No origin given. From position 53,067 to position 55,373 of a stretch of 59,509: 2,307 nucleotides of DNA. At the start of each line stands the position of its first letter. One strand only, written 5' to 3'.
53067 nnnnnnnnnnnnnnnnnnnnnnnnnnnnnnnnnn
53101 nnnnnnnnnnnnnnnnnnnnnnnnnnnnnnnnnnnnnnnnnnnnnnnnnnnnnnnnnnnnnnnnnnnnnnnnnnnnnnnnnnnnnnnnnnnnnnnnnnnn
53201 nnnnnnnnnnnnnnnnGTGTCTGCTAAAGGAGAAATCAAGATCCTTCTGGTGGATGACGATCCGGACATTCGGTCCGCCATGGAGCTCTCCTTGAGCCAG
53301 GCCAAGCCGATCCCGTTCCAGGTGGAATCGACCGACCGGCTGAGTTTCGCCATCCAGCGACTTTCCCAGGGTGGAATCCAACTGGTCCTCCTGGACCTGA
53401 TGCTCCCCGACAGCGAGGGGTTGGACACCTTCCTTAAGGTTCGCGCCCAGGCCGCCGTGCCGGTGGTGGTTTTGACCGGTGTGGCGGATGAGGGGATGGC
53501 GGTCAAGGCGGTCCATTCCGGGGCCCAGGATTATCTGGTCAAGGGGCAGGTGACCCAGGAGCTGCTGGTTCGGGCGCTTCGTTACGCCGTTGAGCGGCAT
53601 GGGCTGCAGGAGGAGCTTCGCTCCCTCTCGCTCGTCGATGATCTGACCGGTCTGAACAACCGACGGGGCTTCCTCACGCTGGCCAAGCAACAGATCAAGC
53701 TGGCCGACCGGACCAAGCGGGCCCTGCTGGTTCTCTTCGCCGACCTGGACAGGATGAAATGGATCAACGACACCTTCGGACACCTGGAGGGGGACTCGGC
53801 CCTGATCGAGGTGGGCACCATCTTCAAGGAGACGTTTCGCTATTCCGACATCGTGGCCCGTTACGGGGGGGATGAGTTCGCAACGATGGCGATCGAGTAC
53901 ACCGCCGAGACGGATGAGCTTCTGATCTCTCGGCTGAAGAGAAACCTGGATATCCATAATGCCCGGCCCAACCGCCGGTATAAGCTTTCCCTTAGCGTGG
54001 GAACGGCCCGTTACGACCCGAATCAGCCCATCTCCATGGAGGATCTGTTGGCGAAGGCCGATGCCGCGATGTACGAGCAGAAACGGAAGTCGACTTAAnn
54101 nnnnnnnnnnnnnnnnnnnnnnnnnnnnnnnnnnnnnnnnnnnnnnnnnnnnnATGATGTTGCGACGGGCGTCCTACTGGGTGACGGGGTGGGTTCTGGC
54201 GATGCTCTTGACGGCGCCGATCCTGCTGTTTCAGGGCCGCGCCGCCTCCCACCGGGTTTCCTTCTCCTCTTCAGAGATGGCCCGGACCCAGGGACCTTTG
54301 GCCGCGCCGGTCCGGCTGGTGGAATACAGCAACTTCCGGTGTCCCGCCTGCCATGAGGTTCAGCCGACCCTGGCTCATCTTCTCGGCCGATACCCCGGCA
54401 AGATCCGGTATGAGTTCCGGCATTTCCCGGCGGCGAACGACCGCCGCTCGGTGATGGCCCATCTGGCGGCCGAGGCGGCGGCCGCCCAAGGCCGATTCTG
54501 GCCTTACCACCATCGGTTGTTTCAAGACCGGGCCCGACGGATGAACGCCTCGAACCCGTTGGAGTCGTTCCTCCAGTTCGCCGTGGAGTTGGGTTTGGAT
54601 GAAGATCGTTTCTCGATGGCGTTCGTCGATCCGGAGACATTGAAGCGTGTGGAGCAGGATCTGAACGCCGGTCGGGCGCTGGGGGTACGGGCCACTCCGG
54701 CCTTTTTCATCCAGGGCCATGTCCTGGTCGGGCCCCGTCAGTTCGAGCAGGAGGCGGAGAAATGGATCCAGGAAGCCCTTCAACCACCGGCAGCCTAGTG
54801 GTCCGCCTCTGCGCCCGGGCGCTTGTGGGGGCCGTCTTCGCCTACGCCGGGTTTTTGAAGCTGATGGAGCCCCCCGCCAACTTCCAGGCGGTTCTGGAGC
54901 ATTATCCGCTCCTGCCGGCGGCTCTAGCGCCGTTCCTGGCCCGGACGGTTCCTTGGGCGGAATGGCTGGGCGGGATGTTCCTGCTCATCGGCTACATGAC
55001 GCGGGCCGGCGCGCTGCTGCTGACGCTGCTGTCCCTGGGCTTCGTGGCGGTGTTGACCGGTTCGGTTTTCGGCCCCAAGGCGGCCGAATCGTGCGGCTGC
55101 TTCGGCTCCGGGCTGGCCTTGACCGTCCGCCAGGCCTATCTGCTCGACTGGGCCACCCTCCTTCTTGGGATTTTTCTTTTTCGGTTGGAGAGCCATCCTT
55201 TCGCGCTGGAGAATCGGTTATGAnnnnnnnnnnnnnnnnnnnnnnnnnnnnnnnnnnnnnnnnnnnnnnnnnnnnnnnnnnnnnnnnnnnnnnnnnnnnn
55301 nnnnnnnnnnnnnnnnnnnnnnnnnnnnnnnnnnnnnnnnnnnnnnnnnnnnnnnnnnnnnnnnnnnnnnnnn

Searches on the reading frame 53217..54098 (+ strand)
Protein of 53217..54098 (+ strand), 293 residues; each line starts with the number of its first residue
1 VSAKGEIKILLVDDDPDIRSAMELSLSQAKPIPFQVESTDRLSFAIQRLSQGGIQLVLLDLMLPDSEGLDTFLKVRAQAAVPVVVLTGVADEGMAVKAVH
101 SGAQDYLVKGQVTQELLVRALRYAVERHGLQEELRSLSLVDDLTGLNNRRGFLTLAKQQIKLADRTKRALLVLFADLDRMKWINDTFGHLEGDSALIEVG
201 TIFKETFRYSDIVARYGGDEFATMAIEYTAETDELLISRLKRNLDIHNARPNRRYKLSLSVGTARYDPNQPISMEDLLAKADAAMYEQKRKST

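Call 79: search_protein_families(library=pfam, proteins=[window:53217-54098:+], max_evalue=0.0001)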
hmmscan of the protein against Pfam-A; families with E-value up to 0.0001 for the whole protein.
window:53217-54098:+ (293 aa): 2 families
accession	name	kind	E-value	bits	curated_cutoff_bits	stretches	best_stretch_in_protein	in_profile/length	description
PF00990.26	GGDEF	-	4.4e-36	124.5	23.8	1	139-291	2-157/161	Diguanylate cyclase, GGDEF domain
PF00072.30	Response_reg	-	1.1e-19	71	30.2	1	9-118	1-108/111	Response regulator receiver domain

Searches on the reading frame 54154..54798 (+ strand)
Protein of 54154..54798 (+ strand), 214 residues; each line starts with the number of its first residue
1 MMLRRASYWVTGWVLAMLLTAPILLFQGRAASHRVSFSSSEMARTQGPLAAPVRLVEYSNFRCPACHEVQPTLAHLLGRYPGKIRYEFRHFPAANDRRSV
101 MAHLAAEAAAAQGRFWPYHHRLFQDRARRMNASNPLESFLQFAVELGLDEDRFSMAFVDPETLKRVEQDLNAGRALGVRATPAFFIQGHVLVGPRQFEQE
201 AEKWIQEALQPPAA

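Call 79: search_protein_families(library=pfam, proteins=[window:54154-54798:+], max_evalue=0.0001)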
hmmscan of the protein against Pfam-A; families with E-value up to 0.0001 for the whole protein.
window:54154-54798:+ (214 aa): 2 families
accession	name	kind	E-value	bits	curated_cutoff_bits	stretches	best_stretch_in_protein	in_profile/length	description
PF13462.12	Thioredoxin_4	-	4.1e-25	89.3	23.2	1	41-199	3-158/165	Thioredoxin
PF01323.26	DSBA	-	3.1e-14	53.7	25.6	1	101-199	91-185/191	DSBA-like thioredoxin domain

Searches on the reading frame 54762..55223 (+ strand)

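Call 96: search_protein_families(library=pfam, proteins=[window:54762-55223:+], max_evalue=0.001)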
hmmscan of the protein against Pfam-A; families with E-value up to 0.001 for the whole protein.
window:54762-55223:+ (153 aa): 2 families
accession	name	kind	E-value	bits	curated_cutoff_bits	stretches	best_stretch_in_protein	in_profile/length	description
PF07291.16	MauE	-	3.6e-21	76.2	27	1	16-134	6-125/128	Methylamine utilisation protein MauE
PF07681.17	DoxX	-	3.3e-10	40.9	23.6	1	16-96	3-81/85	DoxX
